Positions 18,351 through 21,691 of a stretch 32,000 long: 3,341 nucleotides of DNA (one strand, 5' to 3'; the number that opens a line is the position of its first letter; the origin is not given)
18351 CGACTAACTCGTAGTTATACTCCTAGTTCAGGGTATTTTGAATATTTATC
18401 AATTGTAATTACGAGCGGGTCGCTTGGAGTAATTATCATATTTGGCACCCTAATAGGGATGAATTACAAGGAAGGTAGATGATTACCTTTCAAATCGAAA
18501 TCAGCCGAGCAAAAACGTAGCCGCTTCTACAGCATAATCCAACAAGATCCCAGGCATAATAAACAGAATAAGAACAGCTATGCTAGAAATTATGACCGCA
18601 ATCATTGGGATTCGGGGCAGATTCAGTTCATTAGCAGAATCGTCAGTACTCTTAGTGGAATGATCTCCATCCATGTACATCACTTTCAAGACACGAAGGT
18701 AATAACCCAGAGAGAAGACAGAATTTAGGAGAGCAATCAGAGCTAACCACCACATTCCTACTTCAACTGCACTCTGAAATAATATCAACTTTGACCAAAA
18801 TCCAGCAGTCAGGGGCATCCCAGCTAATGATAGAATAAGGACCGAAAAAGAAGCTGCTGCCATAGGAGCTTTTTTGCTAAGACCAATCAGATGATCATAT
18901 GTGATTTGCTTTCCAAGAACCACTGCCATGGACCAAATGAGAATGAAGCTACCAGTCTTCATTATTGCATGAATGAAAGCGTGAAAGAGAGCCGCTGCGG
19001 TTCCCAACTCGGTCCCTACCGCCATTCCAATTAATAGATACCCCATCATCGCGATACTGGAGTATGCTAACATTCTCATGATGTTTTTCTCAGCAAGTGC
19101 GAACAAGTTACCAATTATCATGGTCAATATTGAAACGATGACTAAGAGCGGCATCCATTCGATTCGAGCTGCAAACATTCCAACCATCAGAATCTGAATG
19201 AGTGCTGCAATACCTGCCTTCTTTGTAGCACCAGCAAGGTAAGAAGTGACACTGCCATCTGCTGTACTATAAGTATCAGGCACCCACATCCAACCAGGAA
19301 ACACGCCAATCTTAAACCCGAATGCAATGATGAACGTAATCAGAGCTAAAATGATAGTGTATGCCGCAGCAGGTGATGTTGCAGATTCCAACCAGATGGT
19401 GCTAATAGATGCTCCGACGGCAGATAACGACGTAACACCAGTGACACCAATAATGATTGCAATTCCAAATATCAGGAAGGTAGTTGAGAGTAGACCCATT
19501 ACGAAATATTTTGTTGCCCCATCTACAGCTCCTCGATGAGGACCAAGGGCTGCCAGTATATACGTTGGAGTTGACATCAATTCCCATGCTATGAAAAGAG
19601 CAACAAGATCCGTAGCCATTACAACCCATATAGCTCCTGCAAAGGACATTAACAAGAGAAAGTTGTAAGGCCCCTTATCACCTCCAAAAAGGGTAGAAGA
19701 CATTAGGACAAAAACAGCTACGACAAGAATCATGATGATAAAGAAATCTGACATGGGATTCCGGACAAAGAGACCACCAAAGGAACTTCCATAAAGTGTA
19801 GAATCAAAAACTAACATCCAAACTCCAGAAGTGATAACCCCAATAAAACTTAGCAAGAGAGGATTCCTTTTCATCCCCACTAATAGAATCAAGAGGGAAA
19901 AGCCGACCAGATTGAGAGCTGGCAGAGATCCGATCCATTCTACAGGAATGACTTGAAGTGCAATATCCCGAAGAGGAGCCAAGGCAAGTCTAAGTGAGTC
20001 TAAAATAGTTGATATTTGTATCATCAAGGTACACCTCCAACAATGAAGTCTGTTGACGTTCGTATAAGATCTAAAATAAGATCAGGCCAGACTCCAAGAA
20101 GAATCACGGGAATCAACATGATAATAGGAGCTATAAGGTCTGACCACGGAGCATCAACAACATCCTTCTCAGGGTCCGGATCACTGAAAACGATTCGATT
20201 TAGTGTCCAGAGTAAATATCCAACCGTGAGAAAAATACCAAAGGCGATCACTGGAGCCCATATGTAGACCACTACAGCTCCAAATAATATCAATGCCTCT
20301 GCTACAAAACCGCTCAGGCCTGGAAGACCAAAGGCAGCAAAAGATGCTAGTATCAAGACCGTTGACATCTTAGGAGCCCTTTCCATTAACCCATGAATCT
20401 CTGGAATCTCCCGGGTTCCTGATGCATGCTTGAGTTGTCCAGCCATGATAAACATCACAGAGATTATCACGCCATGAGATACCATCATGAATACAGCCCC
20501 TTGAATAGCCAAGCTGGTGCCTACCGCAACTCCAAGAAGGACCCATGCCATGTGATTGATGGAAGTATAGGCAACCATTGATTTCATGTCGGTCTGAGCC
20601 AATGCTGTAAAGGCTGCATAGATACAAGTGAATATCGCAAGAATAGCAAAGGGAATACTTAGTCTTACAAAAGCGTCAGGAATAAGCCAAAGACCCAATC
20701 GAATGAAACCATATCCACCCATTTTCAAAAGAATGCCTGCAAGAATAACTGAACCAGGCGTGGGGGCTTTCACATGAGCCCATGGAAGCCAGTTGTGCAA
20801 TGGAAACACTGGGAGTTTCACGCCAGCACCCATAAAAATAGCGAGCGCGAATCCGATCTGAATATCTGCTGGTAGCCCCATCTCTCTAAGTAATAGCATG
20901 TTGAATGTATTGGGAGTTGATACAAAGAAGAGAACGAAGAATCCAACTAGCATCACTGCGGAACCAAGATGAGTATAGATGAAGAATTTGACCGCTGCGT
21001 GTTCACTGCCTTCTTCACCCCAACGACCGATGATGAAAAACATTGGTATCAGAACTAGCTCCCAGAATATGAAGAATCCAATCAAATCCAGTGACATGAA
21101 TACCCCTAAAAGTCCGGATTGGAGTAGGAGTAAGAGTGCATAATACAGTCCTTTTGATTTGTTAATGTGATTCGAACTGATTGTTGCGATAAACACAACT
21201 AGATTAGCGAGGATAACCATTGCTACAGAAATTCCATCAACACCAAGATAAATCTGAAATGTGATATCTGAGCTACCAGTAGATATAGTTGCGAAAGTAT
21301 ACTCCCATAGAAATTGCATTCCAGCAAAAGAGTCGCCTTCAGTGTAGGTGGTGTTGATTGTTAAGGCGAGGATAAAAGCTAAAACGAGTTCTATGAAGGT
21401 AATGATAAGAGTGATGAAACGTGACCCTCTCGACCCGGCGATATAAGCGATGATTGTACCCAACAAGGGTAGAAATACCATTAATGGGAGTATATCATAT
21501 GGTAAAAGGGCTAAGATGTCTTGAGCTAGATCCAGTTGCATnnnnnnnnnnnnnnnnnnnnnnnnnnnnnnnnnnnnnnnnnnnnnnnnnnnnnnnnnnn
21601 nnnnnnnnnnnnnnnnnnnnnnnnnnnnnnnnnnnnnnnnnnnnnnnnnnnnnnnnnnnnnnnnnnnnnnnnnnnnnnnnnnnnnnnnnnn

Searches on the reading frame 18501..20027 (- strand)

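Call 40: search_protein_families(library=ncbifam, proteins=[window:18501-20027:-], max_evalue=1e-20)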
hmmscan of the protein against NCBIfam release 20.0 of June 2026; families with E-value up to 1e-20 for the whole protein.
window:18501-20027:- (508 aa): 51 families (the best 25 are shown)
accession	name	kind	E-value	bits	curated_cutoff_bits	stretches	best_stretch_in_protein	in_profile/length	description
NF004445.0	PRK05777.2-3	equivalog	4.2e-86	289.8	408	1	54-500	36-471/475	NADH-quinone oxidoreductase subunit NuoN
TIGR01770.1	NDH_I_N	subfamily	5.6e-86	289.4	332.6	1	56-495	32-471/472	NADH-quinone oxidoreductase subunit NuoN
NF004442.0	PRK05777.1-5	equivalog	1.4e-79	268.4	523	1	57-503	40-478/483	NADH-quinone oxidoreductase subunit NuoN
NF004440.0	PRK05777.1-3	equivalog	3.2e-77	260.4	519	1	38-506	15-476/477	NADH-quinone oxidoreductase subunit NuoN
NF004441.0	PRK05777.1-4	equivalog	7.1e-74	249.3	477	1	124-506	150-523/524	NADH-quinone oxidoreductase subunit NuoN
NF006419.0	PRK08668.1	equivalog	2.2e-59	201.8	617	1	81-498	60-473/613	NADH dehydrogenase subunit M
NF004446.0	PRK05777.2-4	equivalog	2.2e-56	192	590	1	45-502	29-494/502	NADH-quinone oxidoreductase subunit NuoN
NF002701.0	PRK02504.1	equivalog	3.2e-56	190.9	569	1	58-497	45-480/513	NAD(P)H-quinone oxidoreductase subunit N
NF009306.0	PRK12663.1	equivalog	1.5e-55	189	542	1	64-506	59-481/498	Na+/H+ antiporter subunit D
NF006241.0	PRK08377.1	equivalog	2.5e-52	178.5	645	1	91-471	78-450/494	NADH dehydrogenase subunit N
NF004444.0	PRK05777.2-2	equivalog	5.2e-52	177.5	496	1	36-498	19-486/496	NADH-quinone oxidoreductase subunit NuoN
NF004439.0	PRK05777.1-1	equivalog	1.9e-46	159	531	1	82-500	62-479/485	NADH-quinone oxidoreductase subunit NuoN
NF004443.0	PRK05777.2-1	equivalog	1.2e-45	156.7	626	1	62-498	43-487/506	NADH-quinone oxidoreductase subunit NuoN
TIGR01972.1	NDH_I_M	subfamily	2.2e-44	152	263.8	1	96-501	83-477/486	NADH-quinone oxidoreductase subunit M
NF006238.0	PRK08375.1-4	equivalog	3.4e-43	148.2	626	1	99-466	87-444/531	putative monovalent cation/H+ antiporter subunit D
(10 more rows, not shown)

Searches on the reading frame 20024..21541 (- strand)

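Call 4: search_protein_families(library=pfam, proteins=[window:20024-21541:-])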
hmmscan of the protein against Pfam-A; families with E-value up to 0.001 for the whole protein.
window:20024-21541:- (505 aa): 1 family
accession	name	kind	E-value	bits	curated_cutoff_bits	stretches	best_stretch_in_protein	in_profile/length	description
PF00361.26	Proton_antipo_M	-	2e-68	231.2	21.5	1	150-438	1-293/294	NADH:quinone oxidoreductase/Mrp antiporter, TM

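Call 40: search_protein_families(library=ncbifam, proteins=[window:20024-21541:-], max_evalue=1e-20)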
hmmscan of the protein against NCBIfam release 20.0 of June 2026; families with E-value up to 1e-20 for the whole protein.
window:20024-21541:- (505 aa): 58 families (the best 25 are shown)
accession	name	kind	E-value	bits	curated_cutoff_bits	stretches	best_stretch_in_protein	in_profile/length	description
TIGR01972.1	NDH_I_M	subfamily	1.4e-131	439.5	263.8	1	18-500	1-482/486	NADH-quinone oxidoreductase subunit M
NF004505.0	PRK05846.2-5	equivalog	1.1e-105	354.3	700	1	17-501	4-482/508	NADH-quinone oxidoreductase subunit M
NF004499.0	PRK05846.1-3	equivalog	1e-101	341.2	585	1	16-501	5-485/502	NADH-quinone oxidoreductase subunit M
NF005060.0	PRK06473.1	equivalog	5.1e-96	322.4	747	1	18-497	2-478/500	NADH-quinone oxidoreductase subunit M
NF004501.0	PRK05846.1-5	subfamily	9.4e-96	321.5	598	1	15-498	4-481/492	NADH-quinone oxidoreductase subunit M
NF009212.0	PRK12561.1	subfamily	1.9e-95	320.6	645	1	16-499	7-494/531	NAD(P)H-quinone oxidoreductase subunit 4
NF005611.0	PRK07363.1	equivalog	7.4e-90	301.9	764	1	18-503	2-484/501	NADH-quinone oxidoreductase subunit M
NF004498.0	PRK05846.1-1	equivalog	9.8e-90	301.7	614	1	17-496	2-492/509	NADH-quinone oxidoreductase subunit M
NF004500.0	PRK05846.1-4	equivalog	4.9e-88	296.1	550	1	17-497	6-499/525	NADH-quinone oxidoreductase subunit M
NF004502.0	PRK05846.2-1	equivalog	6.3e-82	275.9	791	1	18-494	6-491/500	NADH-quinone oxidoreductase subunit M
NF004506.0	PRK05846.2-6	equivalog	3.6e-80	270.6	789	1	15-498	4-487/493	NADH-quinone oxidoreductase subunit M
NF002713.0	PRK02546.1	subfamily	7.5e-78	262.3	827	1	18-500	11-498/533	NAD(P)H-quinone oxidoreductase subunit 4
NF004503.0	PRK05846.2-2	subfamily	1.2e-67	229.2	720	1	20-497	5-486/490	NADH-quinone oxidoreductase subunit M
NF004504.0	PRK05846.2-3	equivalog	4.3e-66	224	785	1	17-493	11-486/499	NADH-quinone oxidoreductase subunit M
NF006419.0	PRK08668.1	equivalog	1.4e-54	185.9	617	1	18-494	4-475/613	NADH dehydrogenase subunit M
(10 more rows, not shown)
